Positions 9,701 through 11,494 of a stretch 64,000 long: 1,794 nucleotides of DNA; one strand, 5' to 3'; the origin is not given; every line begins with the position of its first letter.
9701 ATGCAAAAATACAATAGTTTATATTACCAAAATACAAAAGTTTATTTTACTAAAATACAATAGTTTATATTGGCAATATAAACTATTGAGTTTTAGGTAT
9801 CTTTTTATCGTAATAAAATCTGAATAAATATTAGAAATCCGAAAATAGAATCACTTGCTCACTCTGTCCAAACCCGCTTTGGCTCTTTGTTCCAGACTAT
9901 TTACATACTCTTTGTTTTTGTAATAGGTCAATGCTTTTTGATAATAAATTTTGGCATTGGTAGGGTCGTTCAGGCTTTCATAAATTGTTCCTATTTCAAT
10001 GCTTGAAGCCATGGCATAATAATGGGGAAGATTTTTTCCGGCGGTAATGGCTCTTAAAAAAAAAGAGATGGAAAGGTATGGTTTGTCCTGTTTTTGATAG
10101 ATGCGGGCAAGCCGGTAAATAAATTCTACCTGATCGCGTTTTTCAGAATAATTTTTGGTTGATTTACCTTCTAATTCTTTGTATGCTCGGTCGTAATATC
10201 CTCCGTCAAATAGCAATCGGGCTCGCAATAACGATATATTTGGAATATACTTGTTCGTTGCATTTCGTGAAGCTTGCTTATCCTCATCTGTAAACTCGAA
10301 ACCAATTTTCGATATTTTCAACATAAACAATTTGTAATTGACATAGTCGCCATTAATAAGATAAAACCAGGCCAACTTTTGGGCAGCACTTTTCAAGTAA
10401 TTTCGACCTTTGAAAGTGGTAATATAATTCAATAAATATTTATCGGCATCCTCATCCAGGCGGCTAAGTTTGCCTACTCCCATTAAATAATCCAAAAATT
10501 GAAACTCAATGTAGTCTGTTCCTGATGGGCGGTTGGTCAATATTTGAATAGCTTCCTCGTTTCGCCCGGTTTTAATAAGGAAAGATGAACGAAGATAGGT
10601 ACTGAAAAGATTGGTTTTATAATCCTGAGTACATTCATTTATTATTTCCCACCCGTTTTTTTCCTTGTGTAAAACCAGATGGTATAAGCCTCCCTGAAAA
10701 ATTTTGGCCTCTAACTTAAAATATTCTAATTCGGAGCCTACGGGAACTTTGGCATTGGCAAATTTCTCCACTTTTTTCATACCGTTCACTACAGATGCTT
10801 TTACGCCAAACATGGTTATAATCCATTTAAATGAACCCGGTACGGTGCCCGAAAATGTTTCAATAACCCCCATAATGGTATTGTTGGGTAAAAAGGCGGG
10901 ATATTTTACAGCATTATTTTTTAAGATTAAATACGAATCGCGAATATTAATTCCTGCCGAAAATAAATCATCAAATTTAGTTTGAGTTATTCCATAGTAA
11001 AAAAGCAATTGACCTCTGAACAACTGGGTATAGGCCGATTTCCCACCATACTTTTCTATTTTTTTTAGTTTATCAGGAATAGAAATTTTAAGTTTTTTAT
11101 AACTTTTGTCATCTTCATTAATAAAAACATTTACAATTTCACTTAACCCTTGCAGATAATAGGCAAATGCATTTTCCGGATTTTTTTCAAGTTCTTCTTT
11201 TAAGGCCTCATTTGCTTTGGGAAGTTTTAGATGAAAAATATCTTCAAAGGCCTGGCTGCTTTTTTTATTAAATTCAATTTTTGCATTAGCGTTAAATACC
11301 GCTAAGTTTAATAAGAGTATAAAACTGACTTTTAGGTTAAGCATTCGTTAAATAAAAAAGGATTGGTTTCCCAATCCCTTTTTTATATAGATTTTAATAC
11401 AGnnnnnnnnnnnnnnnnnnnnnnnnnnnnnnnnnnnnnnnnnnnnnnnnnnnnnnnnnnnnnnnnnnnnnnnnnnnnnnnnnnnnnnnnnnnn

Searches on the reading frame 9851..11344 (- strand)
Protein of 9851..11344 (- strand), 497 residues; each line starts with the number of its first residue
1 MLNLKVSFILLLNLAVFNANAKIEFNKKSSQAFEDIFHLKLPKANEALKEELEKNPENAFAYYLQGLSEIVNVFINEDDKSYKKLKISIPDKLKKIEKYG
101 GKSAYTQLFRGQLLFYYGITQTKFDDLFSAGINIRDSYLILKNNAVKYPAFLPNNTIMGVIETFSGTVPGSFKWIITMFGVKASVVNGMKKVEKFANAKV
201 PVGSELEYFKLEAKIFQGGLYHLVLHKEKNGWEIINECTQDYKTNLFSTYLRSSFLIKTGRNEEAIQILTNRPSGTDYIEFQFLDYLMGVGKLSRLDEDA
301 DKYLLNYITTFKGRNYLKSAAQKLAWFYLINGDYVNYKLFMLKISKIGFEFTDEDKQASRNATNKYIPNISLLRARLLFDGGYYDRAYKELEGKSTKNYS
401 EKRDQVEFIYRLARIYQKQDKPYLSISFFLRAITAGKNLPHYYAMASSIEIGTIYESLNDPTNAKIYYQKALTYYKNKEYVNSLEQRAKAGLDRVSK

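Call 13: search_protein_families(library=pfam, proteins=[window:9851-11344:-], max_evalue=0.001)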
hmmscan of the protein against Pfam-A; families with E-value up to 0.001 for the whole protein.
window:9851-11344:- (497 aa): 7 families
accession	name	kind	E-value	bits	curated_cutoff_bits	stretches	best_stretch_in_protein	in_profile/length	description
PF13181.12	TPR_8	-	3.1e-09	36.7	25.7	1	450-476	6-32/34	Tetratricopeptide repeat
PF13431.12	TPR_17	-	5.1e-09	36.2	24.4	0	459-480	8-29/34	Tetratricopeptide repeat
PF13424.12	TPR_12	-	6.2e-07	30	30.1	1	410-476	6-76/77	Tetratricopeptide repeat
PF00515.34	TPR_1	-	1.7e-05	24.9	27.8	0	451-475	7-31/34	Tetratricopeptide repeat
PF07719.23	TPR_2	-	0.00045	20.6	27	0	451-477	7-33/34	Tetratricopeptide repeat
PF13428.12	TPR_14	-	0.00071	20.5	23.5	0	368-392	1-25/44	Tetratricopeptide repeat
PF13176.12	TPR_7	-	0.00079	19.8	27.9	0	410-435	3-28/36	Tetratricopeptide repeat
